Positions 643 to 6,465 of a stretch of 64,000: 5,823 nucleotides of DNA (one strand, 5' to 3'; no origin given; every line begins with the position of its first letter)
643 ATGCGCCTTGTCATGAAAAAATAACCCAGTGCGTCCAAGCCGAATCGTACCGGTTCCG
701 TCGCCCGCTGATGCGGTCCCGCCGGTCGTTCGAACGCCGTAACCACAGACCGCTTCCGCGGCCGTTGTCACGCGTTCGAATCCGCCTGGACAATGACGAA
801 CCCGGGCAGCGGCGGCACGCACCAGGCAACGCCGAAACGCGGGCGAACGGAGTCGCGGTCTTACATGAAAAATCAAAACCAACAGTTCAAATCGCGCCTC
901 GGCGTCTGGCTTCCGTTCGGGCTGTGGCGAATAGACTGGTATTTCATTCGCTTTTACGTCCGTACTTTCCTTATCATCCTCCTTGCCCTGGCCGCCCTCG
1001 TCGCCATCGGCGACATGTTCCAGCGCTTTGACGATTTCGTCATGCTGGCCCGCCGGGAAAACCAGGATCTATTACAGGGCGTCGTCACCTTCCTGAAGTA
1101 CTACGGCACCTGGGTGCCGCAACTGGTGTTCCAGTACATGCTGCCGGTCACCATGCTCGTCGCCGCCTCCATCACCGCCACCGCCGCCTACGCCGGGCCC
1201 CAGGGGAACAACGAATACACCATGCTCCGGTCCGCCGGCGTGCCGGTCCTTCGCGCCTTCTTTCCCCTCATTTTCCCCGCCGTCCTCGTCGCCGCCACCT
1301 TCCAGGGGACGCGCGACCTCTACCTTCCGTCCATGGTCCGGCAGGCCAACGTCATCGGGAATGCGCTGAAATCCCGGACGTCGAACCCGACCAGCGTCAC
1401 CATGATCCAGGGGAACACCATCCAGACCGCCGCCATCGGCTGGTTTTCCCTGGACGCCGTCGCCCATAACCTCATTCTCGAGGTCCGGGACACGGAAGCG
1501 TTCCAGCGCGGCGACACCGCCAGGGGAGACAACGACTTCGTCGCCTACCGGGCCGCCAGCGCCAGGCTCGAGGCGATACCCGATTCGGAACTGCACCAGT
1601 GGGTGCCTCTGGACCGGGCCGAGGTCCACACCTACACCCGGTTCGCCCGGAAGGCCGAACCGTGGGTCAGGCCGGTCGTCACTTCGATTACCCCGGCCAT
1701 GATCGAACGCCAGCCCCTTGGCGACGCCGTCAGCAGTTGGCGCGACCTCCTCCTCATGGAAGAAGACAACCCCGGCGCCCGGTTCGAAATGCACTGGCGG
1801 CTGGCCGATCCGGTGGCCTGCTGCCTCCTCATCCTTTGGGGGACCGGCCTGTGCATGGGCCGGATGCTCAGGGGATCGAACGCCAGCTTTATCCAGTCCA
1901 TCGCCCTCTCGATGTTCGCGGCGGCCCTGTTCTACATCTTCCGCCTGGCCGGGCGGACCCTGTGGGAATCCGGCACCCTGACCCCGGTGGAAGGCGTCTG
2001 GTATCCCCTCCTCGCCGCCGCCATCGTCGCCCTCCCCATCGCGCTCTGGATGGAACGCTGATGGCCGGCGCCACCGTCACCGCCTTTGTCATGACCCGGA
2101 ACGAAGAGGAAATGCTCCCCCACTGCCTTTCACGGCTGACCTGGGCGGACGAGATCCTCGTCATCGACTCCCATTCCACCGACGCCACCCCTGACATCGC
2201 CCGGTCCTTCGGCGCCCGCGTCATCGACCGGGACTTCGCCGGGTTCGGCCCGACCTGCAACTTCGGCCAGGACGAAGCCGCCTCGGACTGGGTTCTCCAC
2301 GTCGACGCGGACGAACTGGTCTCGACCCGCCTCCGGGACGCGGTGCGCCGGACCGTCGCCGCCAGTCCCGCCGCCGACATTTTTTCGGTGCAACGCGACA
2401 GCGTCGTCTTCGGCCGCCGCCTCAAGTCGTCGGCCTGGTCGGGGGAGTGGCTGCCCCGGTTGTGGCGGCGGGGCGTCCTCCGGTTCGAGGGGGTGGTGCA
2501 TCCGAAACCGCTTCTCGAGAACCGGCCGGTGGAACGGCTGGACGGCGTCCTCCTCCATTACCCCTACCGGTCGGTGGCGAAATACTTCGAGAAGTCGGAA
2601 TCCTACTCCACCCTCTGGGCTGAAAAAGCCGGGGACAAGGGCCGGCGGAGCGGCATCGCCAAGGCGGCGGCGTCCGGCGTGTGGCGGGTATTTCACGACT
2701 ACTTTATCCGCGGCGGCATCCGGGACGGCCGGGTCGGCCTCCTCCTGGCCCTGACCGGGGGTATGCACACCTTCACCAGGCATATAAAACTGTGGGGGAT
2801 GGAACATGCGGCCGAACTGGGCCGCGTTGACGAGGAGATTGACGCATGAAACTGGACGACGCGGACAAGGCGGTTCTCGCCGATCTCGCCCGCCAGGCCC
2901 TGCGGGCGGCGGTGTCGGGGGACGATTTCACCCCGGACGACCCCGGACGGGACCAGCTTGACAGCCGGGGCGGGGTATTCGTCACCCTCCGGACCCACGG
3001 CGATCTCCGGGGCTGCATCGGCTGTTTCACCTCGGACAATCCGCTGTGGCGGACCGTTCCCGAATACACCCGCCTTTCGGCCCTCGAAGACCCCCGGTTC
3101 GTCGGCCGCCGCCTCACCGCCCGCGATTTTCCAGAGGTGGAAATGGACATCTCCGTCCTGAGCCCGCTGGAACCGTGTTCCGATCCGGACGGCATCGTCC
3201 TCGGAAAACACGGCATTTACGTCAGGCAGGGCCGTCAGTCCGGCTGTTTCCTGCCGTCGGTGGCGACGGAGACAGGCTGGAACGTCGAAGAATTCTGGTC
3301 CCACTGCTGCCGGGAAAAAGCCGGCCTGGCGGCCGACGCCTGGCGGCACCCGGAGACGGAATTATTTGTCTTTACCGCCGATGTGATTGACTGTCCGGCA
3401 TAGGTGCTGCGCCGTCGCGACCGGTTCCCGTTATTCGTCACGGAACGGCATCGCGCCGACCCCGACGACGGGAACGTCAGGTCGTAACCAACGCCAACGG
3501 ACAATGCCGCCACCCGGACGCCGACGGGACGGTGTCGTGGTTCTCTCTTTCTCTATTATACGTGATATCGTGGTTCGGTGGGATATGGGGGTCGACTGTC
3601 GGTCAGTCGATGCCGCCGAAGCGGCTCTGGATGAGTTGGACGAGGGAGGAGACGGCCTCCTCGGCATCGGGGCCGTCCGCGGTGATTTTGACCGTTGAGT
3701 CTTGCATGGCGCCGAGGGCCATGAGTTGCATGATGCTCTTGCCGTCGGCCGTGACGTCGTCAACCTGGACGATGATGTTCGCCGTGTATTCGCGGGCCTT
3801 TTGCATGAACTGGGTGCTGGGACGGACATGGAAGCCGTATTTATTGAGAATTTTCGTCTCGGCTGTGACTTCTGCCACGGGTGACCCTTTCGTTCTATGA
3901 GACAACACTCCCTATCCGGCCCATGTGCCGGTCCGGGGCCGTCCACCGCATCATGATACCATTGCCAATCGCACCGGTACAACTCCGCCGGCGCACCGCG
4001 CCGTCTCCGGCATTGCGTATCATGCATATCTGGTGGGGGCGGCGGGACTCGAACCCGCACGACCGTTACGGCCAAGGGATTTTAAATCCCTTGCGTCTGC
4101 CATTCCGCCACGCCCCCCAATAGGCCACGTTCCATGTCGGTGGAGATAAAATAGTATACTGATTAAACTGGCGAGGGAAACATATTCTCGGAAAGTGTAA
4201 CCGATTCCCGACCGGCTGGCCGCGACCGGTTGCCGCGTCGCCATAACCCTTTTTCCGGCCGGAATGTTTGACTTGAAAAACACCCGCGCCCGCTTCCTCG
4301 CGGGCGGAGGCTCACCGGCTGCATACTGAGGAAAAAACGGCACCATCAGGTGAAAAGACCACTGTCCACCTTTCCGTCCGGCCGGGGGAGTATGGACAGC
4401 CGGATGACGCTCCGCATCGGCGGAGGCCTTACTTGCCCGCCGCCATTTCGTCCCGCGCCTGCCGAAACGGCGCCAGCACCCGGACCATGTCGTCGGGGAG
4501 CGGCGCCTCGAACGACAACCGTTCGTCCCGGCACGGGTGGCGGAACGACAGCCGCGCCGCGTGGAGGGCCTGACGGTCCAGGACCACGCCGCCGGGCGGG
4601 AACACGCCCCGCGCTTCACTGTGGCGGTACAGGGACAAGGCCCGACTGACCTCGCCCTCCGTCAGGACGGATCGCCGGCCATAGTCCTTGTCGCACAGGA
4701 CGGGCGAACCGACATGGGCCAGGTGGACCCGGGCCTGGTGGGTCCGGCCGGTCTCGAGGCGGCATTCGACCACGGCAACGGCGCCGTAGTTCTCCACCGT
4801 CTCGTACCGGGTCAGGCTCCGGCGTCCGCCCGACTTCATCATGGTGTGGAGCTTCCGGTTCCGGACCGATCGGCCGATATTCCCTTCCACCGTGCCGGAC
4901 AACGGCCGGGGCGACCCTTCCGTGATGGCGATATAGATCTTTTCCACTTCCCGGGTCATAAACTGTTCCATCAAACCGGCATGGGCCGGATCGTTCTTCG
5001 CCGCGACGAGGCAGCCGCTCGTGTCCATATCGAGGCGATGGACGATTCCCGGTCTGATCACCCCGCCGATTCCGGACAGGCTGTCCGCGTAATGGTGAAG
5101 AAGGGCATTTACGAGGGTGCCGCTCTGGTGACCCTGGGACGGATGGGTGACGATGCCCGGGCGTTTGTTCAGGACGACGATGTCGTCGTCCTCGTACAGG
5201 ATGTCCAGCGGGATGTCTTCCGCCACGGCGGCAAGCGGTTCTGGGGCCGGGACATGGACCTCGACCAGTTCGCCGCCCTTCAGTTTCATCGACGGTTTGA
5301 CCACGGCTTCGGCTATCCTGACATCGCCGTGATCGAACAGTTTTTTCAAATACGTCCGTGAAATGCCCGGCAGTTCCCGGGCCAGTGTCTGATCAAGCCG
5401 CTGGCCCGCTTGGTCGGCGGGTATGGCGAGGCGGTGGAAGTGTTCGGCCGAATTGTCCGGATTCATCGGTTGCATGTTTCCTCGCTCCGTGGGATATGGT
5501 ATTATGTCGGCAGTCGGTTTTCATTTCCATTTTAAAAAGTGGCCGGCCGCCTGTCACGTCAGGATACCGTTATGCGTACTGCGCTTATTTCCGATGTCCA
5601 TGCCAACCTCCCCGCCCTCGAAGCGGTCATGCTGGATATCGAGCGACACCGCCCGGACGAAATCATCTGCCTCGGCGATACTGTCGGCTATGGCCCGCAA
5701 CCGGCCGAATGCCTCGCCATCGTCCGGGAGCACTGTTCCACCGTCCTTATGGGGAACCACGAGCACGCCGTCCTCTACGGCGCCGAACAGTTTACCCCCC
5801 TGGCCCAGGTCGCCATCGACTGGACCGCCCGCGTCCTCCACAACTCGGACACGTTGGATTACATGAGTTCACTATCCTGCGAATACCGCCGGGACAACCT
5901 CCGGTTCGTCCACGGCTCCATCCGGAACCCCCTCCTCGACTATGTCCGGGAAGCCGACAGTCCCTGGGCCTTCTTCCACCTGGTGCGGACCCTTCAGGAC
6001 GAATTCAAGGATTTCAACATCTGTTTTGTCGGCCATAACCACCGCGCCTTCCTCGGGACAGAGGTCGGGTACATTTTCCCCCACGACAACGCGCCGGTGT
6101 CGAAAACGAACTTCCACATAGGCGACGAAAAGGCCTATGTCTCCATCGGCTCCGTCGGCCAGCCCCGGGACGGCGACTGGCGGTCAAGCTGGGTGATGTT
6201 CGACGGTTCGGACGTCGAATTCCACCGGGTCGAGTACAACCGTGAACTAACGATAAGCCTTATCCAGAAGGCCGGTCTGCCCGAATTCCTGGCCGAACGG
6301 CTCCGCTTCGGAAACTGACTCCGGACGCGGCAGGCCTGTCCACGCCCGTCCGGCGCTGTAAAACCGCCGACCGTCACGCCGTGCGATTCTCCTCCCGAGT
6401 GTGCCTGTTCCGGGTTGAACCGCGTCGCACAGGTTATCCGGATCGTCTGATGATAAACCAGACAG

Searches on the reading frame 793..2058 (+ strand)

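Call 38: search_protein_families(library=pfam, proteins=[window:793-2058:+])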
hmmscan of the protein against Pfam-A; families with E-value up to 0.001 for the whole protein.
window:793-2058:+ (422 aa): 1 family
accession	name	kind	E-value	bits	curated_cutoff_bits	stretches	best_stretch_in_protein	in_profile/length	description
PF03739.19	LptF_LptG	-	6.8e-25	88.3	27.9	1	49-414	1-348/353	Lipopolysaccharide export system permease LptF/LptG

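Call 53: search_protein_families(library=ncbifam, proteins=[P0150, P0146], max_evalue=1e-10)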
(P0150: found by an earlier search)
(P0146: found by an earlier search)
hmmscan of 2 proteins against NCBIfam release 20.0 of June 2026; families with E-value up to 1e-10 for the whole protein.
P0150 (538 aa): 64 families (the best 25 are shown)
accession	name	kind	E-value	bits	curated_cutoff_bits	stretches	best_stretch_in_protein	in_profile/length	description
NF046044.1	PnpS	equivalog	9.7e-69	232.2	400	1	156-536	27-390/390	two-component system histidine kinase PnpS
NF033092.0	HK_WalK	equivalog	2.2e-57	195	725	1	179-537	254-594/594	cell wall metabolism sensor histidine kinase WalK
TIGR02966.1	phoR_proteo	equivalog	7.2e-56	189.6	334.2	1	181-534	4-332/333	phosphate regulon sensor histidine kinase PhoR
NF045911.1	TCSHisKinNblS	equivalog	8.7e-49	166.4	1000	1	164-536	245-619/621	two-component system sensor histidine kinase NblS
NF047874.1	MASE3_PAS_HK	subfamily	8.7e-47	160.3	560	1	173-537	255-625/655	MASE3 domain-containing sensor histidine kinase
NF008468.0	PRK11360.1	equivalog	4.3e-46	157.5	646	1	177-537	262-608/616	two-component system sensor histidine kinase AtoS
TIGR02956.1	TMAO_torS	equivalog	4.2e-43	147.6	676.5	1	306-537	463-682/967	TMAO reductase system sensor histidine kinase/response regulator TorS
NF033093.1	HK_VicK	exception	1.9e-38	132.3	680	1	167-536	80-434/448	cell wall metabolism sensor histidine kinase VicK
NF038297.2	hybrid_HK_HrmK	equivalog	1.2e-37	129.9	725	1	292-537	220-457/607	hybrid histidine kinase/response regulator HrmK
NF041880.1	EPS_EpsF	equivalog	7.4e-36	123.7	900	1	217-536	183-492/492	response regulator EpsF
NF033091.0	HK_VanS_ACDEFG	equivalog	1.2e-35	123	400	1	299-536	66-293/293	vancomycin resistance histidine kinase VanS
NF006800.0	PRK09303.1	equivalog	1.6e-35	122.8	342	1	291-537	135-377/383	histidine kinase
NF041947.1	LuxQ_Vibrio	equivalog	8.9e-35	119.8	1200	1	299-537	464-696/843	quorum-sensing autoinducer 2 sensor kinase/phosphatase LuxQ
NF050805.1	CellDivHKDivJCaul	equivalog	9.9e-35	119.8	1000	1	288-537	279-520/531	cell cycle sensor histidine kinase DivJ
NF008318.0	PRK11107.1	equivalog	1.4e-34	119.4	890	1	299-536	285-517/920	two-component sensor histidine kinase BarA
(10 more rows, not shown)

P0146 (343 aa): 7 families
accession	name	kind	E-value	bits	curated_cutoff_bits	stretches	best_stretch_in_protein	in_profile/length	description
NF052440.1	TransRegGNTRPSEAE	equivalog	7.9e-21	74.5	400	1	2-272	5-263/333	HTH-type transcriptional regulator GntR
NF007449.0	PRK10014.1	subfamily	1.1e-15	57.6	310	1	2-272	6-268/342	Mal regulon transcriptional regulator MalI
NF052284.1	rhzpin_SBP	equivalog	6.3e-14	51.8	420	1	77-328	16-265/289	rhizopine catabolism ABC transporter substrate-binding protein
NF047341.1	lactose_RbsR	equivalog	3.4e-13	49.6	382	1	2-219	2-211/331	ribose utilization transcriptional repressor RbsR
NF051853.1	TransRegUriRCory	equivalog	4.7e-13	48.9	550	1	3-219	1-207/327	transcriptional regulator UriR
TIGR01481.1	ccpA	equivalog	4.7e-11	42.7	442.35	1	4-316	4-305/330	catabolite control protein A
NF007743.0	PRK10423.1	equivalog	5.4e-11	42.2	531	1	4-259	3-249/330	ribose operon transcriptional repressor RbsR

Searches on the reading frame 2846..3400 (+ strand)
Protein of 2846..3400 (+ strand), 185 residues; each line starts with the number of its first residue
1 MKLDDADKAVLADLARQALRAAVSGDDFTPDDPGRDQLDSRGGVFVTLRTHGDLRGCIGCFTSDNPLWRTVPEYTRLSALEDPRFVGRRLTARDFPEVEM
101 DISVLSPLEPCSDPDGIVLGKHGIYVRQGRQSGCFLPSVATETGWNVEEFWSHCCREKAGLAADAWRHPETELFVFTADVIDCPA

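Call 38: search_protein_families(library=pfam, proteins=[window:2846-3400:+])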
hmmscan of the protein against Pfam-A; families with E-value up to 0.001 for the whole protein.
window:2846-3400:+ (185 aa): 1 family
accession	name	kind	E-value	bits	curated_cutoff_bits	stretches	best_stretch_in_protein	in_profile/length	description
PF01871.22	AMMECR1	-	2.5e-47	160.9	25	1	13-180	2-167/168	AMMECR1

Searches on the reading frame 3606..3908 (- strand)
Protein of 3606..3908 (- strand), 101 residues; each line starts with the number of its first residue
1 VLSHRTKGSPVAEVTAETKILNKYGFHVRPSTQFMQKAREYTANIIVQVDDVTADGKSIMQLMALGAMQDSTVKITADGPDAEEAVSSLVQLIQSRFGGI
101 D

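Call 39: search_protein_families(library=pfam, proteins=[window:3606-3908:-])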
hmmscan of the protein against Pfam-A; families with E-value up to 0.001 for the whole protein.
window:3606-3908:- (101 aa): 1 family
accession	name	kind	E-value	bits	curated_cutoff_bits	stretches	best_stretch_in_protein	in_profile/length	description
PF00381.24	PTS-HPr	-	5.4e-25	87.7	23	1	15-94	2-80/81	PTS HPr component phosphorylation site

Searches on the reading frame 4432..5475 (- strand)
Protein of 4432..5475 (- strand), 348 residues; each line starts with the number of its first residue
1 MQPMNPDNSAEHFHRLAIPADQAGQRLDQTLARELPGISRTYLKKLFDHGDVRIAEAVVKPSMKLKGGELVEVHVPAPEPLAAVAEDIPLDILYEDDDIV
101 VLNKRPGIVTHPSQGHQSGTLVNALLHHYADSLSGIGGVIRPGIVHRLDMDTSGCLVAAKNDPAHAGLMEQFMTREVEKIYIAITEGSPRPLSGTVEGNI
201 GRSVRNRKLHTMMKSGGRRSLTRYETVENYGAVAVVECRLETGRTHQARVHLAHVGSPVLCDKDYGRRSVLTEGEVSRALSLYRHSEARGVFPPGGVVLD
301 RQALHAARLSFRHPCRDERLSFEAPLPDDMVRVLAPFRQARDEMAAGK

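Call 38: search_protein_families(library=pfam, proteins=[window:4432-5475:-])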
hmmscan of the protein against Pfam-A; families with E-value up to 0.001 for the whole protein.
window:4432-5475:- (348 aa): 2 families
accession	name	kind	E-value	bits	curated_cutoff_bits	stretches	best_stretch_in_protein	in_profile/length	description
PF00849.27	PseudoU_synth_2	-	2.7e-32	112.5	26.8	1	98-254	1-152/152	RNA pseudouridylate synthase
PF01479.30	S4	-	1.4e-06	28.4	22.8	1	25-71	1-48/48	S4 domain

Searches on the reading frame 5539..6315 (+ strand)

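Call 38: search_protein_families(library=pfam, proteins=[window:5539-6315:+])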
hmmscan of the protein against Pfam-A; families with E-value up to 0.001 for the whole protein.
window:5539-6315:+ (259 aa): 2 families
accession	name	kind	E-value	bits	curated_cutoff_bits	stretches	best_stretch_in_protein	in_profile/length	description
PF00149.33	Metallophos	-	7.3e-14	53.1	21.5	1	12-168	1-189/191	Calcineurin-like phosphoesterase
PF12850.12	Metallophos_2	-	8.3e-13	49.1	27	1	12-221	1-149/154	Calcineurin-like phosphoesterase superfamily domain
